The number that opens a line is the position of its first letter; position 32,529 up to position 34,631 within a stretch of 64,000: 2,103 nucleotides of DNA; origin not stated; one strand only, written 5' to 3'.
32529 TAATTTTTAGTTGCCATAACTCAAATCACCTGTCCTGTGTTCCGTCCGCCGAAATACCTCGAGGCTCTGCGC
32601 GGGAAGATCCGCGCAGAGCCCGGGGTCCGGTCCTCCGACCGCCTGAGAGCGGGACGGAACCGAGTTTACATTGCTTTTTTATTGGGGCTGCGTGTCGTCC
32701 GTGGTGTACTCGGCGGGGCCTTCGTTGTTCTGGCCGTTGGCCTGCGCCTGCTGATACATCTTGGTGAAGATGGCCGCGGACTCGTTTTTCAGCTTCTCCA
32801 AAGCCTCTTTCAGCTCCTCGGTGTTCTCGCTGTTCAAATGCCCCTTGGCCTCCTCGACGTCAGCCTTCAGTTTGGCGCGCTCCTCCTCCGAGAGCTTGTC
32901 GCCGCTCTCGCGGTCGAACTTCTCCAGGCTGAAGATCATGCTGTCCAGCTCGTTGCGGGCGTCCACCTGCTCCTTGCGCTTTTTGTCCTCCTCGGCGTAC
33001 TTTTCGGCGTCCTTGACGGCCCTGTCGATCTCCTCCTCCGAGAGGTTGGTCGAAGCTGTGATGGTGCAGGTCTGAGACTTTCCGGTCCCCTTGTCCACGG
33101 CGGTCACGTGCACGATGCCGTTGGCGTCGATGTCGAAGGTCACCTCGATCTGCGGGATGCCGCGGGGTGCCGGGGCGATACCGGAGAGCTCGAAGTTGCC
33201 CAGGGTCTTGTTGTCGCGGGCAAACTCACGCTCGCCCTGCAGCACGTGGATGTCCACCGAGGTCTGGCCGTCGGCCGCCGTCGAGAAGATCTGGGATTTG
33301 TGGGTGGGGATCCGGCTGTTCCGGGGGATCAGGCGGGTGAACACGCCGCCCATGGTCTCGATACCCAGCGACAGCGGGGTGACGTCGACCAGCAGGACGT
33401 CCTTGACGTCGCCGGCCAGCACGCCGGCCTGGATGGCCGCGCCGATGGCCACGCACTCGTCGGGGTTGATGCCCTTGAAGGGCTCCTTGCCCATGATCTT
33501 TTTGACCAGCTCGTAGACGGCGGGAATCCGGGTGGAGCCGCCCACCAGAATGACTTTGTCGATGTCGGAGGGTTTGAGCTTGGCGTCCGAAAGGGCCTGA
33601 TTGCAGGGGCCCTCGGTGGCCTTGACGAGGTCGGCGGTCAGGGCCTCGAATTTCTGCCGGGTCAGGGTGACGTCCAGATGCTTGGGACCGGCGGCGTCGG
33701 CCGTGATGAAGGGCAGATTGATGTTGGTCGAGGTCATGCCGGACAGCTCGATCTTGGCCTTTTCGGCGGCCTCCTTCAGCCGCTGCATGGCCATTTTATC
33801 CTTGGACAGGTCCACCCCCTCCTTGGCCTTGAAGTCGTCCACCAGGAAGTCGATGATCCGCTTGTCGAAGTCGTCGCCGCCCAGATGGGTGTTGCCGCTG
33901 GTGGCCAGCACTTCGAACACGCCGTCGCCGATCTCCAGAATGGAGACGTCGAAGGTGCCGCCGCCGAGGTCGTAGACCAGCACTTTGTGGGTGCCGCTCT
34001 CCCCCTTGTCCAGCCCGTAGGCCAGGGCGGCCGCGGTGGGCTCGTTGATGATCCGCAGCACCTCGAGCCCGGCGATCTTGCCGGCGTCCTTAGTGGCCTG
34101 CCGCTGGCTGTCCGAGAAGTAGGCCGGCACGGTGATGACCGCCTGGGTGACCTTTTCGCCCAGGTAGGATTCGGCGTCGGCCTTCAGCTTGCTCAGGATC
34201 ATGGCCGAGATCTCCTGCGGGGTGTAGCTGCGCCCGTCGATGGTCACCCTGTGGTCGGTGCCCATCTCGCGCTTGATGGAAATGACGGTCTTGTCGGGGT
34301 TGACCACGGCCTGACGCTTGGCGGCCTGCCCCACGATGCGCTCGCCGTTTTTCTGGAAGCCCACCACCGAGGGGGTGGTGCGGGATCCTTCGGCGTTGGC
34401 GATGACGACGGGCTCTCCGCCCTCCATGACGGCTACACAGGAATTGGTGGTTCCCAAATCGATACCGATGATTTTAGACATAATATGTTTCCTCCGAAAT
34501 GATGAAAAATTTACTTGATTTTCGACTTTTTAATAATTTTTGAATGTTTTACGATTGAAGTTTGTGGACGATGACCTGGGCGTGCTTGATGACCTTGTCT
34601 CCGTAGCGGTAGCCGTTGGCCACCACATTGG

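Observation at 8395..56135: Dispersed roughly 45-bp palindromic repeat family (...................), five copies in one orientation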

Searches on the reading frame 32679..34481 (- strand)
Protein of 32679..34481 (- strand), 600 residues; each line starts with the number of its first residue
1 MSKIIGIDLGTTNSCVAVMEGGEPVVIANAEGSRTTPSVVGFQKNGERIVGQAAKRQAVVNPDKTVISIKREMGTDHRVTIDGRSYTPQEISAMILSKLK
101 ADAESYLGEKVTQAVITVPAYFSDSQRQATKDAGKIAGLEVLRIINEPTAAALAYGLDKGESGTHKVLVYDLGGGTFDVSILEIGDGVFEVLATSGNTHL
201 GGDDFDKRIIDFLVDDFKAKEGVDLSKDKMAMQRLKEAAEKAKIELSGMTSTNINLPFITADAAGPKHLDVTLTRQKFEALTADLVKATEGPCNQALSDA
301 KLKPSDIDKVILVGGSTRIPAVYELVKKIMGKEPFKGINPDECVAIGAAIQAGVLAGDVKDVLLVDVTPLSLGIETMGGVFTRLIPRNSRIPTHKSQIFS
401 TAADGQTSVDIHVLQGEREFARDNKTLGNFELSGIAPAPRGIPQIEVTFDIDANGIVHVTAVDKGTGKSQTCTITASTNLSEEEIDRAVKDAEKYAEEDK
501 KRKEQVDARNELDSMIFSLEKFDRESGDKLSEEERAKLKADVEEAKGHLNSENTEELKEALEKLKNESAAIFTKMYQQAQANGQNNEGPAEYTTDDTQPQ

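Call 21: find_encoding_contigs(protein=window:32679-34481:-, flank=10000, max_places=10)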
Protein window:32679-34481:- (600 aa): 7 contigs read that carry it; 6 places shown.
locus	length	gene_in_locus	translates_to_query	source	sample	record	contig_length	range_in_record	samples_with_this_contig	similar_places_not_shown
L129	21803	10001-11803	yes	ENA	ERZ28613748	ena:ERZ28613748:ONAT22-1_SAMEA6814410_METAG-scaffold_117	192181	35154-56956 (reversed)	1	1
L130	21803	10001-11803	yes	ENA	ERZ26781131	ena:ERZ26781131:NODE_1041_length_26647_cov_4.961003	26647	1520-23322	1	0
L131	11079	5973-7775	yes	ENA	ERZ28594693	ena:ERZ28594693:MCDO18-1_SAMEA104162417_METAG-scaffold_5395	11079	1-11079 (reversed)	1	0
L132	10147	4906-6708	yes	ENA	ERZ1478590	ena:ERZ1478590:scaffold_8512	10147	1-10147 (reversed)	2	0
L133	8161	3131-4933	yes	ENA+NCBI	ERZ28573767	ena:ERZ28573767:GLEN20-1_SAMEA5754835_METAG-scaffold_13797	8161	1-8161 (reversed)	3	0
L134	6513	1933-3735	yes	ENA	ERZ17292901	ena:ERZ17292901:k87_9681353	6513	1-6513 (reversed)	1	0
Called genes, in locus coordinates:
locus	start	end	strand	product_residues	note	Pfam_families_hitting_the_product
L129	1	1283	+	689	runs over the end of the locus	PF01926:MMR_HSR1, PF02421:FeoB_N, PF17910:FeoB_Cyto, PF07670:Gate, PF07664:FeoB_C, PF07670:Gate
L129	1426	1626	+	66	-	-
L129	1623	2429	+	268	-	PF01656:CbiA, PF10609:ParA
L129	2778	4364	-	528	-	PF01943:Polysacc_synt, PF13440:Polysacc_synt_3 (faint)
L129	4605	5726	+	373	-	PF00465:Fe-ADH, PF13685:Fe-ADH_2, PF25137:ADH_Fe_C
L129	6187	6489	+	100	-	PF01476:LysM (faint)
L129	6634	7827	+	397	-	PF00583:Acetyltransf_1 (faint)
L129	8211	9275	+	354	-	PF01628:HrcA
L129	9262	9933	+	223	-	PF01025:GrpE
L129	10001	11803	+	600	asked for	PF00012:HSP70, PF06723:MreB_Mbl, PF00012:HSP70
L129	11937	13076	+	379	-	PF00226:DnaJ, PF01556:DnaJ_C, PF15777:Anti-TRAP (faint), PF00684:DnaJ_CXXCXGXG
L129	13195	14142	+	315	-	PF06325:PrmA, PF05175:MTS, PF10294:Methyltransf_16 (faint), PF13847:Methyltransf_31 (weak), PF08242:Methyltransf_12 (weak), PF13649:Methyltransf_25 (weak)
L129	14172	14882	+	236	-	PF20260:PUA_4, PF04452:Methyltrans_RNA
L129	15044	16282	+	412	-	PF00919:UPF0004, PF04055:Radical_SAM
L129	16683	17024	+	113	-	PF11969:DcpS_C, PF01230:HIT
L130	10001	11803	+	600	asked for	PF00012:HSP70, PF06723:MreB_Mbl, PF00012:HSP70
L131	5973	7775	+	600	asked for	PF00012:HSP70, PF06723:MreB_Mbl, PF00012:HSP70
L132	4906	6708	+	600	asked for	PF00012:HSP70, PF06723:MreB_Mbl, PF00012:HSP70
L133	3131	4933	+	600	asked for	PF00012:HSP70, PF06723:MreB_Mbl, PF00012:HSP70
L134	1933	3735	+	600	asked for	PF00012:HSP70, PF06723:MreB_Mbl, PF00012:HSP70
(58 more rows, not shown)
